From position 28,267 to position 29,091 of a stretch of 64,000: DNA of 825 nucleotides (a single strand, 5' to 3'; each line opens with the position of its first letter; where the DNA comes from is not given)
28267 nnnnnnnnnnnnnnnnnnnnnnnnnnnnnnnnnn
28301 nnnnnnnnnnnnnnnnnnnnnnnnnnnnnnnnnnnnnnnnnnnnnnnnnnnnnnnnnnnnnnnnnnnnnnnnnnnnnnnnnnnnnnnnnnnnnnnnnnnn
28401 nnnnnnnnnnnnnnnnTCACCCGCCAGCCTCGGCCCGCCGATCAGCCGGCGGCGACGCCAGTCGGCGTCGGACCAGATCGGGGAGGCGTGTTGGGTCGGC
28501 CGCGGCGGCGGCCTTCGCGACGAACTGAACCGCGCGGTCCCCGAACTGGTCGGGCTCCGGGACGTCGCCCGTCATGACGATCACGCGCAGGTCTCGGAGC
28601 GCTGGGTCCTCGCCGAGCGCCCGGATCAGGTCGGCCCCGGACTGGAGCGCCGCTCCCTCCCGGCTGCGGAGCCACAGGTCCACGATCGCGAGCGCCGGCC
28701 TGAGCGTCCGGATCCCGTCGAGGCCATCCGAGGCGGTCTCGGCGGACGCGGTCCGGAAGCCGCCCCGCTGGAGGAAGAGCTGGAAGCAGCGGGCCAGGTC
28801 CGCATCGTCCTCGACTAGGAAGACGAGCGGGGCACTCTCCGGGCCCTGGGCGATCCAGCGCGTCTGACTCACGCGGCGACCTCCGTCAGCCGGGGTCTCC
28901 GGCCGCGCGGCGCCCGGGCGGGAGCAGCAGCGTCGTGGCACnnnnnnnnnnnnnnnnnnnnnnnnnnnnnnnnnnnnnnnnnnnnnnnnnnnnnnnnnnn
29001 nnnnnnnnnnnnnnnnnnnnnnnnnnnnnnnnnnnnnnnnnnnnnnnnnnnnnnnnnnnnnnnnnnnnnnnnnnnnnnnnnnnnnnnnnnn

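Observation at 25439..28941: Toxin-antitoxin/defence-like islet bracketed by two paralogous CheY-like receiver genes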

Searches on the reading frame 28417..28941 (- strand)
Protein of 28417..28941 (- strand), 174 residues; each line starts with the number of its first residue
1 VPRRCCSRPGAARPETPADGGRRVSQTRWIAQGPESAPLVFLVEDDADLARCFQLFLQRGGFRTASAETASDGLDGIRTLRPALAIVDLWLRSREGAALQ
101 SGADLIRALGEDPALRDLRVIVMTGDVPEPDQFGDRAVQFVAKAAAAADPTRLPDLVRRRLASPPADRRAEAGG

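Call 4: search_protein_families(library=pfam, proteins=[window:28417-28941:-], max_evalue=0.01)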
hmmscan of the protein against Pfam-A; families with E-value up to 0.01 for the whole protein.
window:28417-28941:- (174 aa): 1 family
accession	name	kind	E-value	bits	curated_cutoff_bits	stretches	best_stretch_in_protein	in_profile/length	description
PF00072.30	Response_reg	-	5.8e-08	33.3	30.2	1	40-130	1-83/111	Response regulator receiver domain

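Call 8: search_protein_families(library=padloc, proteins=[window:28417-28941:-], max_evalue=0.01)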
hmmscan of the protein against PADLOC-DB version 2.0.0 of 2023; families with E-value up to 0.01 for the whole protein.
window:28417-28941:- (174 aa): 1 family
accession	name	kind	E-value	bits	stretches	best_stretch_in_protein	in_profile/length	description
PDLC00405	SduA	-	2.3e-06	25.4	1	36-111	5-80/323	DUF4263 domain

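Call 13: find_homologous_proteins(query=window:28417-28872:-, max_evalue=0.001)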
Query window:28417-28872:- (151 aa): 3 proteins with E <= 0.001 among 225 candidates.
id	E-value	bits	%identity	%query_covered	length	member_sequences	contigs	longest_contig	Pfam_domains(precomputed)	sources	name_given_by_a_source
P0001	1.7e-89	316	100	100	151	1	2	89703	PF00072.31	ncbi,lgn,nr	ncbi:MAG: response regulator [Candidatus Rokubacteria bacterium]|nr:response regulator [Candidatus R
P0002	5.0e-61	223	78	92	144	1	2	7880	PF00072.31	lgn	-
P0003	5.0e-41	158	62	83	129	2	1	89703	PF00072.31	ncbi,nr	ncbi:MAG: response regulator [Candidatus Rokubacteria bacterium]|nr:response regulator [Candidatus R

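Call 14: find_encoding_contigs(protein=P0002, flank=10000, max_places=6)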
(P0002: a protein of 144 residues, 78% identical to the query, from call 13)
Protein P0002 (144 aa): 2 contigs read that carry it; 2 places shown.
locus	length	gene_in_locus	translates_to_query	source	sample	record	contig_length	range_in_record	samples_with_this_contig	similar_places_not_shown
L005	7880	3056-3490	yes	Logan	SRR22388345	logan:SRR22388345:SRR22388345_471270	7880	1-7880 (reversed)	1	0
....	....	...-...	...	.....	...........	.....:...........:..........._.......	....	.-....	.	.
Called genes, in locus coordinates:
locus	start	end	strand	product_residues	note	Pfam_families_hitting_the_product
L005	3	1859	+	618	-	?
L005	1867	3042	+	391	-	PF14907:NTP_transf_5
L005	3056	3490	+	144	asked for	PF00072:Response_reg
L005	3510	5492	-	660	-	PF00989:PAS (weak), PF02518:HATPase_c, PF00072:Response_reg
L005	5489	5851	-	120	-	-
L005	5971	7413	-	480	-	PF02465:FliD_N, PF07195:FliD_C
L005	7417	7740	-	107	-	PF02561:FliS (weak)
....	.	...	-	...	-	?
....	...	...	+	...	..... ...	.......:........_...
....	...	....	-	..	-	?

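Call 15: find_encoding_contigs(protein=P0003, flank=10000, max_places=6)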
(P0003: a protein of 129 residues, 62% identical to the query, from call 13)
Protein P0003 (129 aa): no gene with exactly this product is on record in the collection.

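Call 22: find_related_loci(query=A5, collection=genome_contigs, flank=10000)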
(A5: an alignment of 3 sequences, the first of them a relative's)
Query A5 (144 aa) in genome_contigs; peptide patterns used: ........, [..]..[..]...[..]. (x = any residue, [..] = any of these).
331 stretches matched a pattern; 42 encode a relative of the query (tblastn E <= 1e-3); 42 distinct loci.
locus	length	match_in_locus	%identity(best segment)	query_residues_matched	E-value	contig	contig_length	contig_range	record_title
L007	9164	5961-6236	33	13-95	2e-8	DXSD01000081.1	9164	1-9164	MAG TPA_asm: Fusobacterium sp. isolate HRGM_Genome_1847 HRGM_Genome_1847_81, whole genome shotgun sequence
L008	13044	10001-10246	31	17-104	6e-8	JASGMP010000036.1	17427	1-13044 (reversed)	MAG: Candidatus Neomarinimicrobiota bacterium isolate DJKA126_ANT-KO_bin.19 scaffold_1380, whole genome shotgun sequence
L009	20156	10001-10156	44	17-68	7e-8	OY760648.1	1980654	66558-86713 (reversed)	MAG: uncultured Ilyobacter sp. isolate c449ca6d-1213-4152-91b9-01304ca5fa98 genome assembly, chromosome: 1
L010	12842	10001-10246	32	17-104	2e-7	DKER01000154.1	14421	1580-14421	MAG TPA_asm: Candidatus Marinimicrobia bacterium UBA6817 UBA6817_contig_44352, whole genome shotgun sequence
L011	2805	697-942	29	17-104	4e-7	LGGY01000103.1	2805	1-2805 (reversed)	MAG: Marinimicrobia bacterium 46_43 MPJ_scaffold_6775, whole genome shotgun sequence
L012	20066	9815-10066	40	10-101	3e-7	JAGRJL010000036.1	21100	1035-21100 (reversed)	MAG: Lysobacterales bacterium isolate HKST-UBA245 2014-04-01_1_(paired)_contig_21018, whole genome shotgun sequence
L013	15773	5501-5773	39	4-101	3e-7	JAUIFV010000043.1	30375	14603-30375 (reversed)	MAG: Gammaproteobacteria bacterium isolate Co_bin.113 NODE_9006_length_30375_cov_1.269043, whole genome shotgun sequence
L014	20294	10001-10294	34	19-120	2e-6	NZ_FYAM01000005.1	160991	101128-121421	Clostridium sp. BSD9I1, whole genome shotgun sequence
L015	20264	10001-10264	31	8-101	3e-6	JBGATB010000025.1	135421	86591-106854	MAG: Myxococcaceae bacterium isolate MAG_AAO_H10.6 AAOH10-6_opera_contig_675, whole genome shotgun sequence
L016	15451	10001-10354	27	17-139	7e-6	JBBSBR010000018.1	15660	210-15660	MAG: Candidatus Saccharimonadia bacterium isolate La6_metabat2.164 La6_metabat2.164_K_3073142_L_15660_cov_77.9269, whole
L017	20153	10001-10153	44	17-68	8e-6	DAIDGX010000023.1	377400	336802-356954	MAG TPA_asm: Vulcanimicrobiota bacterium isolate clean332 k141_848823, whole genome shotgun sequence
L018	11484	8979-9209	39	17-101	8e-6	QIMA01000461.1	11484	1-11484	MAG: Rhodanobacteraceae bacterium isolate SZUA-5 Ga0063293_10005850, whole genome shotgun sequence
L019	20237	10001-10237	31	17-102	1e-5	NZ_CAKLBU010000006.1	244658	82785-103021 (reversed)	Pedobacter sp. Leaf250, whole genome shotgun sequence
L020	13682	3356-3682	28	7-120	2e-5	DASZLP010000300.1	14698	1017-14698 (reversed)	MAG TPA_asm: Bryobacteraceae bacterium isolate SMAG_U5867 k141_1635431, whole genome shotgun sequence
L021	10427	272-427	33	17-68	2e-5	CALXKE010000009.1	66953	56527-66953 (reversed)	MAG: uncultured Clostridia bacterium isolate BRZ_GP__bin29 genome assembly, contig: BRZ_GP__NODE_549_length_66953_cov_12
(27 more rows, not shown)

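Call 23: find_related_loci(query=A5, collection=metagenome_contigs, flank=10000)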
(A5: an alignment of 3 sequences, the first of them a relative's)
Query A5 (144 aa) in metagenome_contigs; peptide patterns used: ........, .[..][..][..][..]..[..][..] (x = any residue, [..] = any of these).
600 stretches matched a pattern (row limit reached: there are more); 84 encode a relative of the query (tblastn E <= 1e-3); the best 80 are kept; 80 distinct loci.
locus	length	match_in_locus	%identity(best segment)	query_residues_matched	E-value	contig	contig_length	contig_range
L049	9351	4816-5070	34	11-101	4e-11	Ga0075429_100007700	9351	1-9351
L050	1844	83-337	32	11-101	5e-10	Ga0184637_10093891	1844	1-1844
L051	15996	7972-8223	32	12-101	7e-10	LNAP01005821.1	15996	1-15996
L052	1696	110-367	30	12-102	5e-9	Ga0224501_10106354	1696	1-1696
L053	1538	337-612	31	8-101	5e-9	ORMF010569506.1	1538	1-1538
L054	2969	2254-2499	32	17-104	5e-9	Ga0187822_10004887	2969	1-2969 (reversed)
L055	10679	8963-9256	39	8-106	1e-8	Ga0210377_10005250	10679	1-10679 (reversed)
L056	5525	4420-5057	38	16-142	2e-8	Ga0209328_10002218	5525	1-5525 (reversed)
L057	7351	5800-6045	34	15-101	2e-8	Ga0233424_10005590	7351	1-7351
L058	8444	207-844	39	16-142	2e-8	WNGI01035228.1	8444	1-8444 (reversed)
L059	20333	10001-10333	30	5-120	3e-8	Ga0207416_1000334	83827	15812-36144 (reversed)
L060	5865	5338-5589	31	12-101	3e-8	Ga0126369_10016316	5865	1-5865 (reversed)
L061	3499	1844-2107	29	8-101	4e-8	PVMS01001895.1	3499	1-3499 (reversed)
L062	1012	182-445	30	16-107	5e-8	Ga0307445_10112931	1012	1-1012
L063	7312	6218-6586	29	7-141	1e-7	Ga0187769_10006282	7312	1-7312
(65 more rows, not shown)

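Call 50: search_protein_families(library=ncbifam, proteins=[window:28417-28872:-], max_evalue=0.001)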
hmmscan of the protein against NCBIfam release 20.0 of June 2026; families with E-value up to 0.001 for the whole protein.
window:28417-28872:- (151 aa): 11 families
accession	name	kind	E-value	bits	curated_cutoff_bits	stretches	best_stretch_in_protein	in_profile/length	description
NF033791.1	ActR_PrrA_rreg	equivalog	5.4e-07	29.8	250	1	17-103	4-82/173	ActR/PrrA/RegA family redox response regulator transcription factor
NF041733.1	resp_reg_CseB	equivalog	7.7e-07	28.7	350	1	17-77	3-63/228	two-component system response regulator CseB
TIGR02154.1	PhoB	equivalog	9.3e-07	28.4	296.2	1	16-109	4-91/226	phosphate regulon transcriptional regulator PhoB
NF051870.1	NAssimRespRegNtrX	equivalog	1.5e-05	24.1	600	1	17-102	4-83/452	nitrogen assimilation response regulator NtrX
NF040689.1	MtrAB_MtrA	equivalog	2.9e-05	23.5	300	1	17-76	1-60/219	MtrAB system response regulator MtrA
NF045914.1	RespRegNblR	equivalog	3.1e-05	23.7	300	1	12-75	4-67/228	response regulator transcription factor NblR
NF038297.2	hybrid_HK_HrmK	equivalog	4.3e-05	22.4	725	1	12-101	488-571/607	hybrid histidine kinase/response regulator HrmK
NF045717.1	DVU0259_DivK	exception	7.4e-05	22.9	160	1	17-103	5-85/117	DVU0259 family response regulator domain-containing protein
NF006900.1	PRK09390.1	equivalog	0.00033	20.2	255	1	14-120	4-105/203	response regulator FixJ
NF008296.0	PRK11083.1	equivalog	0.00064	19.2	273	1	14-73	3-62/228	two-component system response regulator CreB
NF007820.0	PRK10529.1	equivalog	0.00067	19.1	325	1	17-74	4-61/225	two-component system response regulator KdpE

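Call 60: search_protein_representatives(alignment_id=A5)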
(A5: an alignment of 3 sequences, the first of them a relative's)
Query: 3 sequences, 144 profile positions. Proteins with E-value up to 0.001 (for the whole library): 8805; up to 1e-10: 251; up to 1e-30: 2. The best 150 are listed.
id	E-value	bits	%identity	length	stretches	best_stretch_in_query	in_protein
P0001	2.6e-79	280.7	-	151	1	1-141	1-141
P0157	4.2e-39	150.4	-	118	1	1-78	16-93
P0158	8.8e-24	100.7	-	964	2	5-102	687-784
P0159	7.2e-23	97.7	-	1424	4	9-101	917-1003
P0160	1.1e-21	93.8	-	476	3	12-107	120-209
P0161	1.8e-20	89.9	-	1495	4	11-109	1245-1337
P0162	2.0e-20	89.8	-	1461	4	8-120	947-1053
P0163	4.1e-20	88.8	-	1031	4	8-101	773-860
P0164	5.2e-20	88.4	-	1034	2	8-104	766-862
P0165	1.6e-19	86.8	-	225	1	7-103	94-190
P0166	1.7e-19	86.8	-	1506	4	14-102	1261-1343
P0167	3.8e-19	85.7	-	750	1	7-104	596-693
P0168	3.9e-19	85.6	-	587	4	16-110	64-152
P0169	4.1e-19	85.5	-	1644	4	13-101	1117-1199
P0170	5.9e-19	85.0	-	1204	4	12-144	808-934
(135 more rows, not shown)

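Call 62: find_encoding_contigs(protein=P0157, flank=10000, max_places=6)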
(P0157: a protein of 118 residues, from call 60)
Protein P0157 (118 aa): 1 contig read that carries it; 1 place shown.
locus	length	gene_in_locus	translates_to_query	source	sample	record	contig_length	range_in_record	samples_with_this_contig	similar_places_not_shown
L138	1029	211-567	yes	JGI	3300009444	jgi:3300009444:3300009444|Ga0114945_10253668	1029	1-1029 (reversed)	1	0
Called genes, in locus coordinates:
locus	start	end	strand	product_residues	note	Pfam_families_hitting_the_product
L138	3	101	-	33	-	?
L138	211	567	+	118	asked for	PF00072:Response_reg (weak)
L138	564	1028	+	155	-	?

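Call 66: list_cluster_members(proteins=[P0001, P0003])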
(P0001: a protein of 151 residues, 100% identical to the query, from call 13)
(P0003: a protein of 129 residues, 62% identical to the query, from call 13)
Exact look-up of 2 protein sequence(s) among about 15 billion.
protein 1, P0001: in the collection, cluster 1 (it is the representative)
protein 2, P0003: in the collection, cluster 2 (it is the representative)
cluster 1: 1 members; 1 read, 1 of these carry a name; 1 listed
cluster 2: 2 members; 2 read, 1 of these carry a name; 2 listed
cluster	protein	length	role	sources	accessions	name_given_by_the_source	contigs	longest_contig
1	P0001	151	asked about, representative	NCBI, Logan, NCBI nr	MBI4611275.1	MAG: response regulator [Candidatus Rokubacteria bacterium] | response regulator [Candidatus Rokubacteria bacterium]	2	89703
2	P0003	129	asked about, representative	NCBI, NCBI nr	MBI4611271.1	MAG: response regulator [Candidatus Rokubacteria bacterium] | response regulator [Candidatus Rokubacteria bacterium]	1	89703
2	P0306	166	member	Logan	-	-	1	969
